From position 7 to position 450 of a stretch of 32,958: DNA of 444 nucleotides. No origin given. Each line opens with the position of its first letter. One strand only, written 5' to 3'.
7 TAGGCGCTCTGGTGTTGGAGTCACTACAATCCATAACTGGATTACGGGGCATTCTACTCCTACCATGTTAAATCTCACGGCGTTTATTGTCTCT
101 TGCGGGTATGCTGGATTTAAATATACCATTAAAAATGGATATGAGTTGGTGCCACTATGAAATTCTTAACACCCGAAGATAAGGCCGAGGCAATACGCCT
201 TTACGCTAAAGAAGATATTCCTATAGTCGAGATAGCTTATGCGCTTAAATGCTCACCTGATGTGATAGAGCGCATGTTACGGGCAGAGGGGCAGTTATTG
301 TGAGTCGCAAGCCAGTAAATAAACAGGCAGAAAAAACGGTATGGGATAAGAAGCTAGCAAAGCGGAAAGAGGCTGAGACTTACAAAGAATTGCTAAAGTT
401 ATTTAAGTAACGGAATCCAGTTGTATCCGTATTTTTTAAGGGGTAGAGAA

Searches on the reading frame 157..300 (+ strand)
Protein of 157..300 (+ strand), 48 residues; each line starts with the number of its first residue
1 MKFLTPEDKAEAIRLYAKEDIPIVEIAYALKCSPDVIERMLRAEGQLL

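Call 8: search_protein_families(library=pfam, proteins=[window:157-300:+], max_evalue=1)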
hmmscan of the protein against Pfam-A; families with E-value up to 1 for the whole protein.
seq(48 aa): 8 families
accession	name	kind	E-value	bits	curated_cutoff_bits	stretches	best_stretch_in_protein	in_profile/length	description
PF13384.12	HTH_23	-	0.0017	18.6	24.6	1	7-43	5-40/50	Homeodomain-like domain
PF02796.21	HTH_7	-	0.0031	18.1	23.8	1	5-41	7-42/45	Helix-turn-helix domain of resolvase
PF13936.12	HTH_38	-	0.0031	17.7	27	1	2-42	3-42/44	Helix-turn-helix domain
PF08100.18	Dimerisation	-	0.056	13.7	25.6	1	18-43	38-63/93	O-methyltransferase dimerisation domain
PF04218.19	CENP-B_N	-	0.077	13.1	21.2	1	3-48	6-50/53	CENP-B N-terminal DNA-binding domain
PF13518.12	HTH_28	-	0.11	13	25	1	9-42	2-34/52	Helix-turn-helix domain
PF09012.17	FeoC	-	0.21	12.2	21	1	19-41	13-35/69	FeoC like transcriptional regulator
PF01527.26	HTH_Tnp_1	-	0.24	12.1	24.1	1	5-36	8-39/75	Transposase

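Call 9: search_protein_families(library=phrogs, proteins=[window:157-300:+], max_evalue=1)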
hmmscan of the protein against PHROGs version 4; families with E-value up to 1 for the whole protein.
seq(48 aa): 2 families
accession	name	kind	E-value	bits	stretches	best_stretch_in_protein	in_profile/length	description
phrog_1157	-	integration and excision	0.091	12.9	1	5-44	3-41/422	transposase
phrog_36364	-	unknown function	0.41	10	1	9-43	128-162/619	-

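Call 54: search_dna_similar(query=window:157-300:+, collection=phages, mode=protein, max_evalue=1, max_rows=30)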
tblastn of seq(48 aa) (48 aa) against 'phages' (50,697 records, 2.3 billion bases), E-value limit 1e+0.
Records with a match: 1; places in all: 1; records where one place covers at least 80% of the query: 1.
Best place of each record, by identity: <60% 1.
By first word of the organism name: Paraglaciecola 1.
By host as written in the record: Paraglaciecola sp. strain IceBac 372 1.
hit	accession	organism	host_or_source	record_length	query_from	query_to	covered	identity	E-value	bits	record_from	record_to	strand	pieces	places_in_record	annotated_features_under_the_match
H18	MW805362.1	Paraglaciecola Antarctic JLT virus 2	Paraglaciecola sp. strain IceBac 372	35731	3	48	96%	52.2%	1e-6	48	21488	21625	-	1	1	RNA polymerase sigma factor | hypothetical protein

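Call 59: search_solved_structures(query=A6, max_evalue=5)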
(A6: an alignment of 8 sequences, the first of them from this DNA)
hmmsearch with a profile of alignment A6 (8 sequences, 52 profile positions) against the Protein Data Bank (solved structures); distinct sequences matched with E-value up to 5: 13.
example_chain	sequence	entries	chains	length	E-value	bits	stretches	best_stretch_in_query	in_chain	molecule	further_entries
7bhy_A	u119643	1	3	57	0.0056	19.6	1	15-46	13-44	Deoxyribonucleoside regulator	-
8r7y_A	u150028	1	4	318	0.065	16.2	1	15-46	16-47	Deoxyribonucleoside regulator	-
1s7o_A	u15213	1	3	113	0.15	15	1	15-41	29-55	Hypothetical UPF0122 protein SPy1201/SpyM3_0842/SPs1042/spyM18_1152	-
1xsv_A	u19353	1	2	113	0.3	14.1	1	11-41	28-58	Hypothetical UPF0122 protein SAV1236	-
2k9l_A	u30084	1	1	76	0.56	13.2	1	24-44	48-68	RNA polymerase sigma factor RpoN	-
2h27_A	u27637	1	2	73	0.66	13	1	10-47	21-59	RNA polymerase Sigma E factor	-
1uxn_A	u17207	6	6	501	0.78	12.7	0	25-45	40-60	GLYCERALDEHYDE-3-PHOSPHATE DEHYDROGENASE (NADP+)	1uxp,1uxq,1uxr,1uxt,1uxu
2zxx_A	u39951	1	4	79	0.84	12.6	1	15-44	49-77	Geminin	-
6cmv_A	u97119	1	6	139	0.87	12.6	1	19-41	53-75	Transcriptional regulator Lrs14-like protein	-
8vd6_A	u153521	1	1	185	1.1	12.2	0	12-42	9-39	CAP REPEAT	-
1uxv_A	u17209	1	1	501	1.4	12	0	25-45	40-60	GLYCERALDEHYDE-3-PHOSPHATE DEHYDROGENASE (NADP+)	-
5v6g_A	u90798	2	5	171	1.6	11.7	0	9-27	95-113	Matrix protein 1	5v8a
9by5_A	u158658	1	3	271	1.7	11.7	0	12-42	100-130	Response regulator receiver protein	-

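Call 60: search_protein_families(library=pfam, alignment_id=A6, max_evalue=0.1)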
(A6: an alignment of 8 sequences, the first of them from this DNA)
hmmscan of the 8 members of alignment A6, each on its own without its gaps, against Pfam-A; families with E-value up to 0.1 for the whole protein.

A. member 1, seq(48 aa): 5 families
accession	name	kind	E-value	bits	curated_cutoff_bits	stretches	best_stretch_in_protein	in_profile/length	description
PF13384.12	HTH_23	-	0.0017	18.6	24.6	1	7-43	5-40/50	Homeodomain-like domain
PF02796.21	HTH_7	-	0.0031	18.1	23.8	1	5-41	7-42/45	Helix-turn-helix domain of resolvase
PF13936.12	HTH_38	-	0.0031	17.7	27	1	2-42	3-42/44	Helix-turn-helix domain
PF08100.18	Dimerisation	-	0.056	13.7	25.6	1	18-43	38-63/93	O-methyltransferase dimerisation domain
PF04218.19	CENP-B_N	-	0.077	13.1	21.2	1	3-48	6-50/53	CENP-B N-terminal DNA-binding domain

B. families by the number of members that match (of 8 scanned): 21 families
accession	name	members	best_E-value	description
PF13384.12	HTH_23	5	0.00015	Homeodomain-like domain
PF02796.21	HTH_7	4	0.0021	Helix-turn-helix domain of resolvase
PF13936.12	HTH_38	3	1.3e-05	Helix-turn-helix domain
PF04218.19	CENP-B_N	3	0.00069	CENP-B N-terminal DNA-binding domain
PF09012.17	FeoC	3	0.0083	FeoC like transcriptional regulator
PF04545.22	Sigma70_r4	2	0.00016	Sigma-70, region 4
PF08281.18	Sigma70_r4_2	2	0.00064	Sigma-70, region 4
PF04297.20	UPF0122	2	0.028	Putative helix-turn-helix protein, YlxM / p13 like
PF13518.12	HTH_28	2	0.049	Helix-turn-helix domain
PF01047.28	MarR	2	0.056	MarR family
PF01527.26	HTH_Tnp_1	1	0.0075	Transposase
PF12824.13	MRP-L20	1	0.0097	Mitochondrial ribosomal protein subunit L20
PF08279.18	HTH_11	1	0.014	HTH domain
PF12728.13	HTH_17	1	0.022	Helix-turn-helix domain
PF02001.22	DUF134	1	0.035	Protein of unknown function DUF134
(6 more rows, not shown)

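Call 73: find_related_loci(query=A6, collection=viral_contigs, flank=4000)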
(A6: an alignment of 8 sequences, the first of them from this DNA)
Query A6 (48 aa) in viral_contigs; peptide patterns used: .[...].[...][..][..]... (x = any residue, [..] = any of these).
26 stretches matched a pattern; 7 encode a relative of the query (tblastn E <= 1e-3); 7 distinct loci.
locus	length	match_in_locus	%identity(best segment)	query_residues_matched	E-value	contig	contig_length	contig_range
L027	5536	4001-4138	46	3-48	2e-11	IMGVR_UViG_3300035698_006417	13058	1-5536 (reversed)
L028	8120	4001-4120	53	8-47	1e-9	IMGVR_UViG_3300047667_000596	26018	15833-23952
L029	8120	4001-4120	53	8-47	1e-9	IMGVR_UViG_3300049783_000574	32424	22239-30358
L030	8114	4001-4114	47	11-48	5e-7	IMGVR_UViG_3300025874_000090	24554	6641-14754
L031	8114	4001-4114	47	11-48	5e-7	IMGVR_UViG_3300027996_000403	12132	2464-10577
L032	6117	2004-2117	47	11-48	5e-7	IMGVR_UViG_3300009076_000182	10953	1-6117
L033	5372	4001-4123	41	3-43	4e-6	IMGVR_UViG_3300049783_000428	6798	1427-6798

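Call 94: search_protein_families(library=padloc, proteins=[window:157-300:+], max_evalue=0.1)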
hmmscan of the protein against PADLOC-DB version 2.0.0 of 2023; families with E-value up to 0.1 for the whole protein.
seq(48 aa): 0 families

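Call 98: find_related_loci(query=A2, collection=metagenome_contigs, flank=9000)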
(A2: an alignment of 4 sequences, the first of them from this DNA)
Query A2 (48 aa) in metagenome_contigs; peptide patterns used: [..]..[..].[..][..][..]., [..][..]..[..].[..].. (x = any residue, [..] = any of these).
575 stretches matched a pattern; 6 encode a relative of the query (tblastn E <= 1e-3); 6 distinct loci.
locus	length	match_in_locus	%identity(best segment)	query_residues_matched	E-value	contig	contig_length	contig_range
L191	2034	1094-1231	80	1-46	1e-21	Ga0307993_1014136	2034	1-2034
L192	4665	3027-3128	91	15-48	1e-17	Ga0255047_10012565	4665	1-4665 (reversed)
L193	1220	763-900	59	3-48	1e-13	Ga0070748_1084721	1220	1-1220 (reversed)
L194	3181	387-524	57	3-48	1e-12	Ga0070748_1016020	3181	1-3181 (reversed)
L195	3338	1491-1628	46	3-48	1e-11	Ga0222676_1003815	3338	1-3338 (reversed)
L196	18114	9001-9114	45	8-45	1e-7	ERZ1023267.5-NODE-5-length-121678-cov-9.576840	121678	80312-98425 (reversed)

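Call 99: find_related_loci(query=A2, collection=genome_contigs, flank=8000)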
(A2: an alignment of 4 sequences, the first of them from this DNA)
Query A2 (48 aa) in genome_contigs; peptide patterns used: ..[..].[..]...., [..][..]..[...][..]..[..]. (x = any residue, [..] = any of these).
75 stretches matched a pattern, but none encodes a relative of the query by tblastn (E <= 1e-3).
